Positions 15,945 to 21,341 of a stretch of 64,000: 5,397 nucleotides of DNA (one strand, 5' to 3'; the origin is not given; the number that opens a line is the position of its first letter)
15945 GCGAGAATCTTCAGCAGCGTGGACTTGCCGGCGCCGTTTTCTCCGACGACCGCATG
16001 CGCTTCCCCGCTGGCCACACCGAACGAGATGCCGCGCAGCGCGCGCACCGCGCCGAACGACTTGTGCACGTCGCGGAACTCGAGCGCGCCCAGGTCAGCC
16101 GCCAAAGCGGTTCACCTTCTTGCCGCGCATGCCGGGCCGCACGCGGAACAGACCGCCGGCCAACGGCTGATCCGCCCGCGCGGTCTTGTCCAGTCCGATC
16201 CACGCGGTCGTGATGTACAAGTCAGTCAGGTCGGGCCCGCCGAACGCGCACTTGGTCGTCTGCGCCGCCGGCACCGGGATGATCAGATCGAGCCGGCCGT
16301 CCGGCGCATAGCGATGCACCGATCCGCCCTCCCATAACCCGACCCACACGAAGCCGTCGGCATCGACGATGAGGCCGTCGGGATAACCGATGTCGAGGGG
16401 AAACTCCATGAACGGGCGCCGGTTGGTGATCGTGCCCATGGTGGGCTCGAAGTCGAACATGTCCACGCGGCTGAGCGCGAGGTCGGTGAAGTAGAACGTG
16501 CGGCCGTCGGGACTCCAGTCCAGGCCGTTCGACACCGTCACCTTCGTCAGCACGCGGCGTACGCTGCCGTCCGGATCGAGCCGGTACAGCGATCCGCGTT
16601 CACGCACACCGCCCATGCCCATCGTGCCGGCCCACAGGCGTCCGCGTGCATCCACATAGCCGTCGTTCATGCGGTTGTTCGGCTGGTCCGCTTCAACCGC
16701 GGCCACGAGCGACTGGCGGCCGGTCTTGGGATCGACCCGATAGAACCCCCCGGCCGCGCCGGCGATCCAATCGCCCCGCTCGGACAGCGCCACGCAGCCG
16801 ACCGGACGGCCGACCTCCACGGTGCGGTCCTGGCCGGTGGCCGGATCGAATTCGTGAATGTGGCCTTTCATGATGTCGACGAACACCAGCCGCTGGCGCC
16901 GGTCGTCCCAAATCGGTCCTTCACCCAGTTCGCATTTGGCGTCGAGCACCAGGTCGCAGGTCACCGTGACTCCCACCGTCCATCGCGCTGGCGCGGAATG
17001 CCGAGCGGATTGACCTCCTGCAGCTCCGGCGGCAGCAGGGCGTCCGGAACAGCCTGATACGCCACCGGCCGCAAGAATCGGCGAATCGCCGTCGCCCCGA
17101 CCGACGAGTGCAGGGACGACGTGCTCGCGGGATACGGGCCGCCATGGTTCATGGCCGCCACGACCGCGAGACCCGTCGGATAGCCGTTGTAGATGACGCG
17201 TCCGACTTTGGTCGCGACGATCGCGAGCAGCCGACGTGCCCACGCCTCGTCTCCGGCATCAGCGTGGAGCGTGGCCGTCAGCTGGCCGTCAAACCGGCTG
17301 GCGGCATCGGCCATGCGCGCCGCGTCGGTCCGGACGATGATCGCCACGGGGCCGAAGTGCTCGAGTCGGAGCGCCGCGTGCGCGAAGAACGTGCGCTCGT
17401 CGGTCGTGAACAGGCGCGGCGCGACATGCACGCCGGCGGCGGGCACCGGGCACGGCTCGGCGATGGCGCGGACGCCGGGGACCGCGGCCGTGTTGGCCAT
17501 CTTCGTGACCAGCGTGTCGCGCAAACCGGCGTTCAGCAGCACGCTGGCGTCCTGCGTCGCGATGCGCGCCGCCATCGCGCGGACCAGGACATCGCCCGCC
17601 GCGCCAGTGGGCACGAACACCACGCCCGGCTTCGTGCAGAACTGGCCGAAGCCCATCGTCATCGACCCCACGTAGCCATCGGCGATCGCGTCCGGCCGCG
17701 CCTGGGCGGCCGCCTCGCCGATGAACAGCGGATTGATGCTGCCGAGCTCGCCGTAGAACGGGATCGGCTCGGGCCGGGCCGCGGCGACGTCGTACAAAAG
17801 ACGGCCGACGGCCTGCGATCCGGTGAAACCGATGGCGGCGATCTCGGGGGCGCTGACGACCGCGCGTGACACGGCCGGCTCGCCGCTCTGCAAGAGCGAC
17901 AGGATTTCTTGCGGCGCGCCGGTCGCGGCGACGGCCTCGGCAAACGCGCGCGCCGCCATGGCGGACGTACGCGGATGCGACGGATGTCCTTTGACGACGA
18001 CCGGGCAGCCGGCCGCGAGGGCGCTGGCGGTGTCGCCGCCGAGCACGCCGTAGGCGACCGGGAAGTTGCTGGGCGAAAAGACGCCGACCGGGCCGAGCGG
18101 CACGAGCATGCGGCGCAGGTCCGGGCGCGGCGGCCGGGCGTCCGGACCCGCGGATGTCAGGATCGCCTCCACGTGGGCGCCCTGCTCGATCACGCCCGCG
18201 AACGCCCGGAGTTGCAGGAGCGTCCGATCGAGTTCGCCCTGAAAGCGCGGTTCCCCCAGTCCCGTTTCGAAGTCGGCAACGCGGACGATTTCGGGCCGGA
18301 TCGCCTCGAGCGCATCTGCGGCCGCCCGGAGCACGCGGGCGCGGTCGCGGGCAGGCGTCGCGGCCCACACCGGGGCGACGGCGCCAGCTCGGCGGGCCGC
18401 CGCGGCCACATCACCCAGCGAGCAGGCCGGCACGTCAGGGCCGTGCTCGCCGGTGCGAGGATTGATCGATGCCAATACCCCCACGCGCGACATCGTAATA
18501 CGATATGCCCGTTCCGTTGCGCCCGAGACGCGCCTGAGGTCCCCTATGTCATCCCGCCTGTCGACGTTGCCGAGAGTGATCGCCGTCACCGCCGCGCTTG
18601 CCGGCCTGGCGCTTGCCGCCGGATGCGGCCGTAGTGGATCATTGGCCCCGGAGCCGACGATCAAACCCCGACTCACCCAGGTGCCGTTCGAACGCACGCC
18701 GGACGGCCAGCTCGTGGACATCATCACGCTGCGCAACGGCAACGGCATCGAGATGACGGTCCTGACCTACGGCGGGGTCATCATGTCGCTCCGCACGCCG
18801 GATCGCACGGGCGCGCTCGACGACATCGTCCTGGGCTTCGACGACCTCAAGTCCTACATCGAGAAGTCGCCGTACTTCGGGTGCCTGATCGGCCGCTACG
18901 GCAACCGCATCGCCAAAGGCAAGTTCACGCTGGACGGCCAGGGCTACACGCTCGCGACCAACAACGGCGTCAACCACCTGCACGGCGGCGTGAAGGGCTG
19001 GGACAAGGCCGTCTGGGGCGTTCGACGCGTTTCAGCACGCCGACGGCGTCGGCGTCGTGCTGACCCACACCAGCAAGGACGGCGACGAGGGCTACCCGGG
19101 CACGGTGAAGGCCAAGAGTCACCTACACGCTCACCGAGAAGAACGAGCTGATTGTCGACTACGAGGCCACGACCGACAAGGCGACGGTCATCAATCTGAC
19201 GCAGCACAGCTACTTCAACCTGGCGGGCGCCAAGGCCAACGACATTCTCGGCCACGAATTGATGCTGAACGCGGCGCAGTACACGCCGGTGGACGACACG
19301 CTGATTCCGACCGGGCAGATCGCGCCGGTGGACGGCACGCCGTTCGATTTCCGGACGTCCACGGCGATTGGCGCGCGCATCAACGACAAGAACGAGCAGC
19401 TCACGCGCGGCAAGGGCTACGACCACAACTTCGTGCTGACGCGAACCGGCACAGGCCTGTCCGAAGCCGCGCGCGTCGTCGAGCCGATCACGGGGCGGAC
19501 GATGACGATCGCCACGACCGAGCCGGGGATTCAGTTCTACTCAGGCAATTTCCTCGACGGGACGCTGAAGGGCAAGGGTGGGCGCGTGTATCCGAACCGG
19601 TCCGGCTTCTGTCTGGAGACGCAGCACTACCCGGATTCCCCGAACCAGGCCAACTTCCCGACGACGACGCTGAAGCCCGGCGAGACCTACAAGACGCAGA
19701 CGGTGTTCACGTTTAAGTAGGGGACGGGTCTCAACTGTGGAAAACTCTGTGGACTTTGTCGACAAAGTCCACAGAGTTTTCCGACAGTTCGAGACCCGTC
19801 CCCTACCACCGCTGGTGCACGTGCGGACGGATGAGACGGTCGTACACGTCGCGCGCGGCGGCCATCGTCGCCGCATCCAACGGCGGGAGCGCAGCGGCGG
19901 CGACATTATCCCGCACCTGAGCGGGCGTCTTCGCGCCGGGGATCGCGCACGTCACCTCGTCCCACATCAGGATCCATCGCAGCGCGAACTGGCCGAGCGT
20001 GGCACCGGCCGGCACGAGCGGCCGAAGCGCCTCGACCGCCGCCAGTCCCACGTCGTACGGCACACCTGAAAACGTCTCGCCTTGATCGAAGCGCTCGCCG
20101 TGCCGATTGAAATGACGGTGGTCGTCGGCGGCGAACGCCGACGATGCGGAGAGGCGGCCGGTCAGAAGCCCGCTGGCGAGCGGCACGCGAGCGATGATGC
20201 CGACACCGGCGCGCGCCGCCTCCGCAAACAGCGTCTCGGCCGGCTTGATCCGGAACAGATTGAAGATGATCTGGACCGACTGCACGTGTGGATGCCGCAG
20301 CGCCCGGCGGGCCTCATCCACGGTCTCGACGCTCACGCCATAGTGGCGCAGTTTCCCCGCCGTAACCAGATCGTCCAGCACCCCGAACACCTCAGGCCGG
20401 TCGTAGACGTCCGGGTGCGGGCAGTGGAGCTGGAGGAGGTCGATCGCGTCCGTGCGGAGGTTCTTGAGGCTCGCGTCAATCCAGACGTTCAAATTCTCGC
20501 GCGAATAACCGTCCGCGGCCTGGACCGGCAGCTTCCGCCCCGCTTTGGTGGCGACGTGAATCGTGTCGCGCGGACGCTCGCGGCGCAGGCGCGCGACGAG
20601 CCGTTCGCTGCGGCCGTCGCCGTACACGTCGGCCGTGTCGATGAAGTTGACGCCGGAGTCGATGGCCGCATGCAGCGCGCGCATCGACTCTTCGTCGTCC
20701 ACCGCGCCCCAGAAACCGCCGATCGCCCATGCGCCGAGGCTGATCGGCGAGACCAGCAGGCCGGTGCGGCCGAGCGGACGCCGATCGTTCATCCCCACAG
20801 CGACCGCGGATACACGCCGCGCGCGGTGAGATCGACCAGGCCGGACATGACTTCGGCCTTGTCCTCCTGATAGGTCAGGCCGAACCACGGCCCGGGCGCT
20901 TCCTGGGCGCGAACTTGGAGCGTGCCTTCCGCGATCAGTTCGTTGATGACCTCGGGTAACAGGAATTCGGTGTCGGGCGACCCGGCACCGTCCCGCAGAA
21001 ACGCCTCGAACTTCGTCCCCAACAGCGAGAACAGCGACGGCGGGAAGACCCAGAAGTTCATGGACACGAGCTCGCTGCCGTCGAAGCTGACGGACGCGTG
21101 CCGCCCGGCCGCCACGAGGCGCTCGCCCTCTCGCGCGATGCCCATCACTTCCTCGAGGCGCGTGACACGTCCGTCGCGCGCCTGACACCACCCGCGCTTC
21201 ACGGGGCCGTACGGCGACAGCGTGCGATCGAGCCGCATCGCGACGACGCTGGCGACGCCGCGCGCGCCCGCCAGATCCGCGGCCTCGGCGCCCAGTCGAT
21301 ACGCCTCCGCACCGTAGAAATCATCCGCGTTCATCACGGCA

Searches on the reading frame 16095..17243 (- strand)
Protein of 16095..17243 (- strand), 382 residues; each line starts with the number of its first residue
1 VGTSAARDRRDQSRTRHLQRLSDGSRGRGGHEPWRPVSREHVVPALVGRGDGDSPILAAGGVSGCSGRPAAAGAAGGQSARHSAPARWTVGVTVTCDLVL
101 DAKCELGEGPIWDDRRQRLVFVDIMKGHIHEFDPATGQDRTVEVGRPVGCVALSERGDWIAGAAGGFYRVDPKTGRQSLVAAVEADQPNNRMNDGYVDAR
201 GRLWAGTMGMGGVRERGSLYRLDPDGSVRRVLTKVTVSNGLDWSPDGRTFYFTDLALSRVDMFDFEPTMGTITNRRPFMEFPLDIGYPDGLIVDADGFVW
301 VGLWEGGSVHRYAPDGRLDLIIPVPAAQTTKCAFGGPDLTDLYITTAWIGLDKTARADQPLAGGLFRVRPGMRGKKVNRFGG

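Call 28: search_protein_families(library=pfam, proteins=[window:16095-17243:-], max_evalue=0.001)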
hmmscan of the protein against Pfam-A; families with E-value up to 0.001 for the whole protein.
window:16095-17243:- (382 aa): 1 family
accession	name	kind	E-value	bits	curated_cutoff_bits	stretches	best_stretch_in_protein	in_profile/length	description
PF08450.18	SGL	-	3.8e-85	285.8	26.3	1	106-347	1-245/246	SMP-30/Gluconolactonase/LRE-like region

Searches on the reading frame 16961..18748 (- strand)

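Call 28: search_protein_families(library=pfam, proteins=[window:16961-18748:-], max_evalue=0.001)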
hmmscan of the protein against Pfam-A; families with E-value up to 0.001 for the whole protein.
window:16961-18748:- (595 aa): 1 family
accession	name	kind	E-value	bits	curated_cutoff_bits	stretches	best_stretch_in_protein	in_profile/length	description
PF00171.27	Aldedh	-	6.2e-47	160.6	23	1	92-537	9-437/461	Aldehyde dehydrogenase family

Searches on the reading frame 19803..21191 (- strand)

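Call 28: search_protein_families(library=pfam, proteins=[window:19803-21191:-], max_evalue=0.001)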
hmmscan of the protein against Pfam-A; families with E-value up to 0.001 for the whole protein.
window:19803-21191:- (462 aa): 1 family
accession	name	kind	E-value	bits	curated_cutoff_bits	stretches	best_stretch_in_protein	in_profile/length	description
PF00248.27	Aldo_ket_red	-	1e-62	212.3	24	1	149-449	1-289/291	Aldo/keto reductase family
